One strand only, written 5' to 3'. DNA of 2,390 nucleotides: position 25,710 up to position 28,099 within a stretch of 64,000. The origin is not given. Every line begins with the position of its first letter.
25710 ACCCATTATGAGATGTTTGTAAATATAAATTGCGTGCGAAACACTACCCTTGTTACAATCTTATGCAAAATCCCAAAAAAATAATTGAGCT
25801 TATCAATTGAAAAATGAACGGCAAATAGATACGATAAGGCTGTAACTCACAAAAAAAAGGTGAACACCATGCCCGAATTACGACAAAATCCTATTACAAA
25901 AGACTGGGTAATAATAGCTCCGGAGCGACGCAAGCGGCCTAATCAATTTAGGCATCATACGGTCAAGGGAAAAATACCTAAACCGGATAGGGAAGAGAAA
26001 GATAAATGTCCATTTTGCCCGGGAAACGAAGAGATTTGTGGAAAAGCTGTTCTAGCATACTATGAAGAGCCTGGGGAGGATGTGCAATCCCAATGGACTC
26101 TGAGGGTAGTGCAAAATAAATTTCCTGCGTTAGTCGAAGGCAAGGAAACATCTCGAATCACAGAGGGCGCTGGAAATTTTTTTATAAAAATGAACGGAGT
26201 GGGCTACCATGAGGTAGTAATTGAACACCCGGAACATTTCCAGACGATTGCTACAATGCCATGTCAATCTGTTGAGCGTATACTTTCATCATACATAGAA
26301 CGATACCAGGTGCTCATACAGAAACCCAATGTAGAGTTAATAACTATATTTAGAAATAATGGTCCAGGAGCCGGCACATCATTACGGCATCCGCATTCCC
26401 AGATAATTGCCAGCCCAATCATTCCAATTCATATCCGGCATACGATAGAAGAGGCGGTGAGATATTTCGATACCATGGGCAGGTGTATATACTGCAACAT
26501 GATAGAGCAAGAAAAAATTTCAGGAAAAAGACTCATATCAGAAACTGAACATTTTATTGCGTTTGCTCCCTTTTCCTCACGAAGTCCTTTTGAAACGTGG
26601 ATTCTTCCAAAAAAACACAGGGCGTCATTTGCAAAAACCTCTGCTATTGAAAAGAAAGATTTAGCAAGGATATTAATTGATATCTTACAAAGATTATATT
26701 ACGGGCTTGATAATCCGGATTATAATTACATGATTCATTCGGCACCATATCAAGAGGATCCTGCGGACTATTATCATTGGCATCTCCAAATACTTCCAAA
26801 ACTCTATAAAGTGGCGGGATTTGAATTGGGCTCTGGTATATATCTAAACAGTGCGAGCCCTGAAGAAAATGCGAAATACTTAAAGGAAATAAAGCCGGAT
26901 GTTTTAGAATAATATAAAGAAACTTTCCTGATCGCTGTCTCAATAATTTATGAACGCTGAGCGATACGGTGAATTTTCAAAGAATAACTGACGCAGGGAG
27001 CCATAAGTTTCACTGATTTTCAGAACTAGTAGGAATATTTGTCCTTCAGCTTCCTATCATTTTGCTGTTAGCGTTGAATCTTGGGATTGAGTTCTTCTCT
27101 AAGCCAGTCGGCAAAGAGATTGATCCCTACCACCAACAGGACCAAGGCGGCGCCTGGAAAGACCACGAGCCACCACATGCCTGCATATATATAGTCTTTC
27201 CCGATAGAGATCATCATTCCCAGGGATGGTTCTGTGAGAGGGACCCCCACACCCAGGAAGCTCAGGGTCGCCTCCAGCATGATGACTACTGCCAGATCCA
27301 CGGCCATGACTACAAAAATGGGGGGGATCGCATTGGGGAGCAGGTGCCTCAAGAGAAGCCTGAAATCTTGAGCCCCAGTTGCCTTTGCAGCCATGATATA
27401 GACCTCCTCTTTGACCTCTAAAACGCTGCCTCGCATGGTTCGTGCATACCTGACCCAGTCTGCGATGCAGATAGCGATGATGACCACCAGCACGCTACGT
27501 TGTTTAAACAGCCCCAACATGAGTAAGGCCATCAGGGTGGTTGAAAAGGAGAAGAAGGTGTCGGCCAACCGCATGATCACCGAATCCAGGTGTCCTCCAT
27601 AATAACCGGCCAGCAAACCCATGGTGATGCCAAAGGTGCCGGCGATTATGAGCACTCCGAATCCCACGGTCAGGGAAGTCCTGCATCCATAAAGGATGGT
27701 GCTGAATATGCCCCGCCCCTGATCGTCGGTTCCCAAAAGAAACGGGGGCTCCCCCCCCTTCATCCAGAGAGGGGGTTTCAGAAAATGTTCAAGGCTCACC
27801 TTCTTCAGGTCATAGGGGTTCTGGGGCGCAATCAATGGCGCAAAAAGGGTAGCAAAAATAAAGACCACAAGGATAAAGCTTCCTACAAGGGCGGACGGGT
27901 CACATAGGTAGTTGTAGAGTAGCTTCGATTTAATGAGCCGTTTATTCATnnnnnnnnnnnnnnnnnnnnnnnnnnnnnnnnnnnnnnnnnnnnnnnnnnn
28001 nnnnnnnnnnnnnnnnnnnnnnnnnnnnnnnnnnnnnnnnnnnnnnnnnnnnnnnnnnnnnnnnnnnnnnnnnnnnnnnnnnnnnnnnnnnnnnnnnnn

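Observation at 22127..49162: Nested repeat architecture around the amino-acid/peptide block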

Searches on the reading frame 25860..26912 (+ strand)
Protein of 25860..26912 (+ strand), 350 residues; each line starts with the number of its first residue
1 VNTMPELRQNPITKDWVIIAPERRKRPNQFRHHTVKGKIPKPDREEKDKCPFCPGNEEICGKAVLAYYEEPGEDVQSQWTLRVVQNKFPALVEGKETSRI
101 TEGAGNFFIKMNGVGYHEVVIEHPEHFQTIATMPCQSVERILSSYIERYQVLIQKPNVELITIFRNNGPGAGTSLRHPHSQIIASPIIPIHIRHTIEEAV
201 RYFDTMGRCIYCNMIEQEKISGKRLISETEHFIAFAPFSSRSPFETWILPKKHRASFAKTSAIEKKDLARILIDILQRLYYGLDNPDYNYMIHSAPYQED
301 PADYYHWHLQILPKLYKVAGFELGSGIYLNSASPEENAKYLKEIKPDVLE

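Call 9: search_protein_families(library=ncbifam, proteins=[window:25860-26912:+])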
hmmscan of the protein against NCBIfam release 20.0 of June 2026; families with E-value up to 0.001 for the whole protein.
window:25860-26912:+ (350 aa): 2 families
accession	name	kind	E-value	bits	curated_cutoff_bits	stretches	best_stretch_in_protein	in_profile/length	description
NF008724.0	PRK11720.1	equivalog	8.3e-46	156.7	448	1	4-319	9-307/348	UDP-glucose--hexose-1-phosphate uridylyltransferase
TIGR00209.1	galT_1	equivalog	5.8e-38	130.8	102.1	1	5-319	11-308/349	galactose-1-phosphate uridylyltransferase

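Call 12: find_encoding_contigs(protein=window:25860-26912:+, flank=10000, max_places=10)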
Protein window:25860-26912:+ (350 aa): no gene with exactly this product is on record in the collection.
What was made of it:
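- Tried and rejected: The 350-aa GTG-start ORF found nothing (call 12).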

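Call 14: find_homologous_proteins(query=window:25860-26912:+)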
Query window:25860-26912:+ (350 aa): 7808 proteins with E <= 0.001 among 8000 candidates; the best 120 are listed.
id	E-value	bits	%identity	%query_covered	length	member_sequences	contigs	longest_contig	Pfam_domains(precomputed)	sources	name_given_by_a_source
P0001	1.6e-218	743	91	99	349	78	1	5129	PF16268.11,PF16285.11,PF01230.30,PF02744.23,PF01087.28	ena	-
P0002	5.1e-217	738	90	99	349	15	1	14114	PF16268.11,PF16285.11,PF01230.30,PF02744.23,PF01087.28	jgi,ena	-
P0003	8.4e-216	734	91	99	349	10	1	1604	PF16268.11,PF16285.11,PF02744.23,PF01087.28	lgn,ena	-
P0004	9.4e-215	730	90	99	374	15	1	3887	PF16268.11,PF16285.11,PF02744.23,PF01087.28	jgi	-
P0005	6.7e-211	718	87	100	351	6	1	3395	PF16268.11,PF16285.11,PF02744.23,PF01087.28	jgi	jgi:UDPglucose--hexose-1-phosphate uridylyltransferase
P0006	3.3e-210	716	87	100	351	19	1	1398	PF16268.11,PF16285.11,PF01230.30,PF02744.23,PF01087.28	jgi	jgi:UDPglucose--hexose-1-phosphate uridylyltransferase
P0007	2.4e-208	709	87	100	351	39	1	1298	PF16268.11,PF16285.11,PF01230.30,PF02744.23,PF01087.28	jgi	jgi:UDPglucose--hexose-1-phosphate uridylyltransferase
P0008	3.8e-204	696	85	100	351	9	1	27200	PF16268.11,PF16285.11,PF01230.30,PF02744.23,PF01087.28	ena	-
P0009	1.4e-194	664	81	99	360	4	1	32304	PF16268.11,PF16285.11,PF02744.23,PF01087.28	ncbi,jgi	-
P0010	2.9e-192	656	80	99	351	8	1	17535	PF16268.11,PF16285.11,PF02744.23,PF01087.28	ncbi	-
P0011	1.7e-191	654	79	100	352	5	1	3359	PF16268.11,PF16285.11,PF02744.23,PF01087.28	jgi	-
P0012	1.7e-191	654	79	99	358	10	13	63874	PF16268.11,PF16285.11,PF02744.23,PF01087.28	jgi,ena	jgi:UDPglucose--hexose-1-phosphate uridylyltransferase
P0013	1.3e-189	648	80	99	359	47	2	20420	PF16268.11,PF16285.11,PF02744.23,PF01087.28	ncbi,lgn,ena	-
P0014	1.7e-187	641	76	99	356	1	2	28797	PF16268.11,PF16285.11,PF01230.30,PF02744.23,PF01087.28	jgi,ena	-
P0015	5.3e-187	639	76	99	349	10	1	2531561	PF16268.11,PF16285.11,PF02744.23,PF01087.28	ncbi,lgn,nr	ncbi:MAG: galactose-1-phosphate uridylyltransferase [Deltaproteobacteria bacterium]|nr:MAG: galactos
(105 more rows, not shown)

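Call 15: find_encoding_contigs(protein=P0002, flank=10000, max_places=3)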
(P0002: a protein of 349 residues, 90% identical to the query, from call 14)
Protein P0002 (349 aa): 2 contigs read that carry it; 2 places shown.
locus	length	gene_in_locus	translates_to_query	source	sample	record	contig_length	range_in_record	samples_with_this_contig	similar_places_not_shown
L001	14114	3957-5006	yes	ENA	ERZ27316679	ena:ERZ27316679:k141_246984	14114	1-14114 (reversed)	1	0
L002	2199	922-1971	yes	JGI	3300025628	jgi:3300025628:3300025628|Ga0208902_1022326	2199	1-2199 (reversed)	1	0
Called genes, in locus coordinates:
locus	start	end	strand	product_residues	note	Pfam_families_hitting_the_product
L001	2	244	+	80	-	?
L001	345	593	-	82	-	-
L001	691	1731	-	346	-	PF00155:Aminotran_1_2, PF01212:Beta_elim_lyase, PF00266:Aminotran_5 (weak)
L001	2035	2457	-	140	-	PF07238:PilZ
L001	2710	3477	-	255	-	PF23023:Anti-Pycsar_Apyc1, PF00753:Lactamase_B (weak), PF12706:Lactamase_B_2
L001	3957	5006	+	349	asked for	PF01087:GalP_UDP_transf, PF01230:HIT (faint), PF16268:DUF4921, PF16285:DUF4931_N (weak), PF02744:GalP_UDP_tr_C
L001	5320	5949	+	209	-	-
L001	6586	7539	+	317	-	PF01734:Patatin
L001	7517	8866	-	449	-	PF03448:MgtE_N, PF14841:FliG_M (faint), PF00571:CBS, PF01769:MgtE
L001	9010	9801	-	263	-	PF01946:Thi4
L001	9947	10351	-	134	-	PF12092:DUF3568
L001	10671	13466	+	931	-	PF00133:tRNA-synt_1, PF09334:tRNA-synt_1g, PF13603:tRNA-synt_1_2, PF01406:tRNA-synt_1e (weak), PF01921:tRNA-synt_1f (weak), PF08264:Anticodon_1, PF06827:zf-FPG_IleRS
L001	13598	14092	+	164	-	PF01252:Peptidase_A8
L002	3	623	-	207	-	?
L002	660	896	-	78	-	-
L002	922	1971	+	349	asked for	PF01087:GalP_UDP_transf, PF01230:HIT (faint), PF16268:DUF4921, PF16285:DUF4931_N (weak), PF02744:GalP_UDP_tr_C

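Call 16: find_encoding_contigs(protein=P0008, flank=10000, max_places=3)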
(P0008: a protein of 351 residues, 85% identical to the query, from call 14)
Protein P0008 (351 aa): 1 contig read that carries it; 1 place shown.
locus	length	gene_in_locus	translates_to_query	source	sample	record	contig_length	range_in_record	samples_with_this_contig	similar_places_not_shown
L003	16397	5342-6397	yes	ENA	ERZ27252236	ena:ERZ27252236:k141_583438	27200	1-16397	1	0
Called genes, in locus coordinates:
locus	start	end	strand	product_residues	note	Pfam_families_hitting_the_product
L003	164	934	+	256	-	PF07589:PEP_exosort_dom (weak)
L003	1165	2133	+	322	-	PF01797:Y1_Tnp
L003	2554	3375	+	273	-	PF09296:NUDIX-like, PF09297:Zn_ribbon_NUD, PF00293:NUDIX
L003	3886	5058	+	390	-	PF07690:MFS_1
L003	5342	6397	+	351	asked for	PF01087:GalP_UDP_transf, PF16285:DUF4931_N (faint), PF01230:HIT (faint), PF16268:DUF4921 (weak), PF02744:GalP_UDP_tr_C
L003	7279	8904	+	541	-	PF01019:G_glu_transpept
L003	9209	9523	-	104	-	PF11006:DUF2845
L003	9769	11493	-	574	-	-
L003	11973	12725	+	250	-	PF01177:Asp_Glu_race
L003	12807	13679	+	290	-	PF01063:Aminotran_4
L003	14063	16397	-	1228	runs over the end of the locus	PF13522:GATase_6 (weak), PF01380:SIS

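Call 17: find_encoding_contigs(protein=P0015, flank=10000, max_places=3)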
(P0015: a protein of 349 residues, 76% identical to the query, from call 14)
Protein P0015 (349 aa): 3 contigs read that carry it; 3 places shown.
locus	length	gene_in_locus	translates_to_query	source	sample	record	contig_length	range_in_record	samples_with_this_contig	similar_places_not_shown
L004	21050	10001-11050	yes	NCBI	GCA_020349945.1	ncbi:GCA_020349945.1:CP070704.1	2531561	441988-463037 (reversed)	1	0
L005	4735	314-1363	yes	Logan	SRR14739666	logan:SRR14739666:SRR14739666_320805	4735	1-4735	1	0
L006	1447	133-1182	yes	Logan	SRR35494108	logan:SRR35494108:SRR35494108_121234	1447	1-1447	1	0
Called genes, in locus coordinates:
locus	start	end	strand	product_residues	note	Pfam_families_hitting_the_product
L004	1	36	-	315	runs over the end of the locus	PF07224:Chlorophyllase (weak), PF00135:COesterase, PF20434:BD-FAE, PF07859:Abhydrolase_3, PF00326:Peptidase_S9 (weak)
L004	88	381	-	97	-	PF01910:Thiamine_BP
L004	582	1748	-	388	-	PF01266:DAO, PF07992:Pyr_redox_2 (faint), PF13450:NAD_binding_8 (faint)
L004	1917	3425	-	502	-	PF00370:FGGY_N, PF02782:FGGY_C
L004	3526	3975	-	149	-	PF00226:DnaJ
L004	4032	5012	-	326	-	PF00316:FBPase, PF18913:FBPase_C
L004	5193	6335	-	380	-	PF00149:Metallophos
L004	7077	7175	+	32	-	PF17070:Thx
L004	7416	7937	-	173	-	PF13671:AAA_33 (weak), PF13207:AAA_17 (weak)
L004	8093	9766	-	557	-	PF00920:ILVD_EDD_N, PF24877:ILV_EDD_C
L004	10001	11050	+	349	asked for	PF01087:GalP_UDP_transf, PF16268:DUF4921 (weak), PF16285:DUF4931_N (weak), PF02744:GalP_UDP_tr_C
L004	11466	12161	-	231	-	-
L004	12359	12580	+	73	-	-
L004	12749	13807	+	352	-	PF00248:Aldo_ket_red, PF13183:Fer4_8 (weak), PF13187:Fer4_9, PF13534:Fer4_17 (weak)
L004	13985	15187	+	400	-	PF01314:AFOR_C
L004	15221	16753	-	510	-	PF00890:FAD_binding_2 (weak), PF01266:DAO (faint), PF01593:Amino_oxidase, PF03486:HI0933_like (faint), PF13450:NAD_binding_8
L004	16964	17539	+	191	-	PF00210:Ferritin (weak), PF02915:Rubrerythrin, PF23458:DUF7130 (weak), PF21349:RUBY_RBDX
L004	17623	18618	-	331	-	PF01887:SAM_HAT_N, PF20257:SAM_HAT_C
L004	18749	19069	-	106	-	-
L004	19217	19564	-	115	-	-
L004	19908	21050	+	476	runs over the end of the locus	PF17767:NAPRTase_N, PF04095:NAPRTase (weak), PF17956:NAPRTase_C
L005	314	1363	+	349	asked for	PF01087:GalP_UDP_transf, PF16268:DUF4921 (weak), PF16285:DUF4931_N (weak), PF02744:GalP_UDP_tr_C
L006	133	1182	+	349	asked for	PF01087:GalP_UDP_transf, PF16268:DUF4921 (weak), PF16285:DUF4931_N (weak), PF02744:GalP_UDP_tr_C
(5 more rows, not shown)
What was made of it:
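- Tried and rejected: Outgroups L003 and L004 have different galT neighbours (calls 16, 17).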

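Call 24: find_related_loci(query=window:25860-26912:+, collection=metagenome_contigs, flank=10000)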
Query window:25860-26912:+ (350 aa) in metagenome_contigs; peptide patterns used: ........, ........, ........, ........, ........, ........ (x = any residue, [..] = any of these).
415 stretches matched a pattern; 353 encode a relative of the query (tblastn E <= 1e-3); the best 80 are kept; 80 distinct loci.
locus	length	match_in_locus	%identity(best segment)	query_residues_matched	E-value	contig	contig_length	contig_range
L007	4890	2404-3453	92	1-350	0e+0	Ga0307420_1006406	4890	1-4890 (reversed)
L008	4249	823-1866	91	1-348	0e+0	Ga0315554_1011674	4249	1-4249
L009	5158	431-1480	90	1-350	0e+0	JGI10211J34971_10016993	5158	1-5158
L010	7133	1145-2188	91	1-348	0e+0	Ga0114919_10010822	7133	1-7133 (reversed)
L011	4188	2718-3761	90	1-348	0e+0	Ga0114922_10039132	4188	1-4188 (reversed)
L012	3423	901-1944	91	1-348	0e+0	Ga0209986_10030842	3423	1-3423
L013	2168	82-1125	91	1-348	0e+0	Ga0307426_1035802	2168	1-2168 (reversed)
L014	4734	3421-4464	91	1-348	0e+0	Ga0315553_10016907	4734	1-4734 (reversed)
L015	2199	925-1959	90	1-345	0e+0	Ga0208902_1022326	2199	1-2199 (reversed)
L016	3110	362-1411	90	1-350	0e+0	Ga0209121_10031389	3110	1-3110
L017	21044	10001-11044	89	1-348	0e+0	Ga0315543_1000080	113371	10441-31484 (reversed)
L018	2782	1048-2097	88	1-350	0e+0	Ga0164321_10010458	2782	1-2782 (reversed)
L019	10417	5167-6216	88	1-350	0e+0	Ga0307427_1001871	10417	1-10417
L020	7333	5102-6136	88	1-345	0e+0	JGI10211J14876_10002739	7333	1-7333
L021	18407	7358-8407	88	1-350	0e+0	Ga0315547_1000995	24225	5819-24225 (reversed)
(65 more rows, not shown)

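Call 59: list_cluster_members(proteins=[L149:4216-5259:-, window:25869-26912:+])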
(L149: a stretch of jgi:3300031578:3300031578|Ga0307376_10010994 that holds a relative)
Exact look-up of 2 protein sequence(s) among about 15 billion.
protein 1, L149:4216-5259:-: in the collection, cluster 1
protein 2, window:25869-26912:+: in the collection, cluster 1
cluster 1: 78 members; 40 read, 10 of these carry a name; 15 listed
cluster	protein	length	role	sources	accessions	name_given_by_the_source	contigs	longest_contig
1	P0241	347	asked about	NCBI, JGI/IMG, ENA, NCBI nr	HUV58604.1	MAG TPA: galactose-1-phosphate uridylyltransferase [Desulfatiglandales bacterium] | galactose-1-phosphate uridylyltransferase [Desulfatiglandales bacterium]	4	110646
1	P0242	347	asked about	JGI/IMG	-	-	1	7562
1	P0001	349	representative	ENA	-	-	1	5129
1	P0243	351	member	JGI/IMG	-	UDPglucose--hexose-1-phosphate uridylyltransferase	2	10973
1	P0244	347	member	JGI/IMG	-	UDPglucose--hexose-1-phosphate uridylyltransferase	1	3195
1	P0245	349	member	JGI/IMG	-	UDPglucose--hexose-1-phosphate uridylyltransferase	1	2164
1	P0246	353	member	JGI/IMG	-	UDPglucose--hexose-1-phosphate uridylyltransferase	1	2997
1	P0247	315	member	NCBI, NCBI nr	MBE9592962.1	MAG: galactose-1-phosphate uridylyltransferase, partial [Proteobacteria bacterium] | galactose-1-phosphate uridylyltransferase [Pseudomonadota bacterium]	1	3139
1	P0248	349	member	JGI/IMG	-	UDPglucose--hexose-1-phosphate uridylyltransferase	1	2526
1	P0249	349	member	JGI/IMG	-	UDPglucose--hexose-1-phosphate uridylyltransferase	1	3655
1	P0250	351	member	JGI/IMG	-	UDPglucose--hexose-1-phosphate uridylyltransferase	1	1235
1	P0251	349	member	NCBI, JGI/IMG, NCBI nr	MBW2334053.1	MAG: galactose-1-phosphate uridylyltransferase [Deltaproteobacteria bacterium] | galactose-1-phosphate uridylyltransferase [Deltaproteobacteria bacterium]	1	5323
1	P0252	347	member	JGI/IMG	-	-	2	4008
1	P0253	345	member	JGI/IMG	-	-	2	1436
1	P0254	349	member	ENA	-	-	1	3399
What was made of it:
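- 25869..26912 (+): galT (347 aa; identical to HUV58604.1 of a Desulfatiglandales MAG). Left flank of the variable spot. Calls 9, 14 and 59.
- Only one contig has this junction (call 59).
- Tried and rejected: The called gene is 347 aa (call 59). Its chimeric GalT is on one contig only (call 59).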

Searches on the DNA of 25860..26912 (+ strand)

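Call 45: search_rna_families(sources=[L017, L010], threshold=evalue, max_evalue=0.1)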
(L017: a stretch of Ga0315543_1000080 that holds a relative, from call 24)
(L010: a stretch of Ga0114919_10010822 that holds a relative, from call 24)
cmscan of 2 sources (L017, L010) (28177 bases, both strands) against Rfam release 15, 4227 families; matches with E-value up to 0.1: 1.
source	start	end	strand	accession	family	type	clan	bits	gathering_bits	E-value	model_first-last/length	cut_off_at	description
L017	15593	15666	+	RF00005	tRNA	Gene; tRNA;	CL00001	65.3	29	2.7e-12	1-71/71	no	tRNA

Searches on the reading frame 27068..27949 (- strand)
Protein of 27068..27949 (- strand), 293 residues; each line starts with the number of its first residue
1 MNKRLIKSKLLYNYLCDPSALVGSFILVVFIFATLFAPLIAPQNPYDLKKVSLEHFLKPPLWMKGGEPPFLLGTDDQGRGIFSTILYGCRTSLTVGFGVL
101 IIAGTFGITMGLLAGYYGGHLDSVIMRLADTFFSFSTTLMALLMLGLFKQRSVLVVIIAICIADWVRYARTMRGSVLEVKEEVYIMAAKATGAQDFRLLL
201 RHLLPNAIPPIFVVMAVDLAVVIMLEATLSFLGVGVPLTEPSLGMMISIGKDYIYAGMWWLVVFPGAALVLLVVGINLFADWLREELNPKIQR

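Call 9: search_protein_families(library=ncbifam, proteins=[window:27068-27949:-])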
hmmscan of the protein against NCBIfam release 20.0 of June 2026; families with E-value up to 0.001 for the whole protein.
window:27068-27949:- (293 aa): 24 families
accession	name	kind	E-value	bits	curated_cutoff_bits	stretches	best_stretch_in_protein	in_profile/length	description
NF045476.1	Opp4C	equivalog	4.9e-69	232.7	350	1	14-290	10-278/278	oligopeptide ABC transporter permease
NF045474.1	Opp2C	equivalog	8.1e-65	218.7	300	1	50-287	6-235/236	nickel transporter permease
NF045473.1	Opp1C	equivalog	2.4e-61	207.5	350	1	17-290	4-266/267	nickel/cobalt ABC transporter permease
TIGR02790.1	nickel_nikC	equivalog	4.9e-60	203.3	358.45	1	22-287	3-257/258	nickel ABC transporter permease subunit NikC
NF007738.0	PRK10417.1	equivalog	2.4e-55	188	335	1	22-291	13-271/277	nickel ABC transporter permease subunit NikC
NF007376.0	PRK09881.1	equivalog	2.5e-55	187.6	434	1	4-291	17-293/298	D,D-dipeptide ABC transporter permease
NF008160.0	PRK10913.1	equivalog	1e-53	182.8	483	1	17-292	29-299/300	dipeptide ABC transporter permease DppC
NF011662.0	PRK15082.1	equivalog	1.2e-47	162.8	484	1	20-293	39-302/303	glutathione ABC transporter permease GsiD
NF047573.1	opine_perm_CntC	exception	1.4e-46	159.1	440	1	13-291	4-271/271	staphylopine uptake ABC transporter permease subunit CntC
NF045475.1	Opp3C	equivalog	1.3e-45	155.9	450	1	68-291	106-327/328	oligopeptide ABC transporter permease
NF011935.0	PRK15406.1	equivalog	2.1e-38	132.8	433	1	18-290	37-300/302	oligopeptide ABC transporter permease OppC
NF011691.0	PRK15111.1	equivalog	4.5e-37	128.2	379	1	13-289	22-293/296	putrescine export ABC transporter permease SapC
NF043080.1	MMSYN1_0166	equivalog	6.1e-35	120.6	370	1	15-291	35-305/307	oligopeptide ABC transporter permease OppC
NF011596.0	PRK15021.1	subfamily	3.8e-27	95.2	439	1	71-273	122-323/341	microcin C ABC transporter permease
NF045470.1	Opp2B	equivalog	1.7e-10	40.6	350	1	79-291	81-299/300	nickel ABC transporter permease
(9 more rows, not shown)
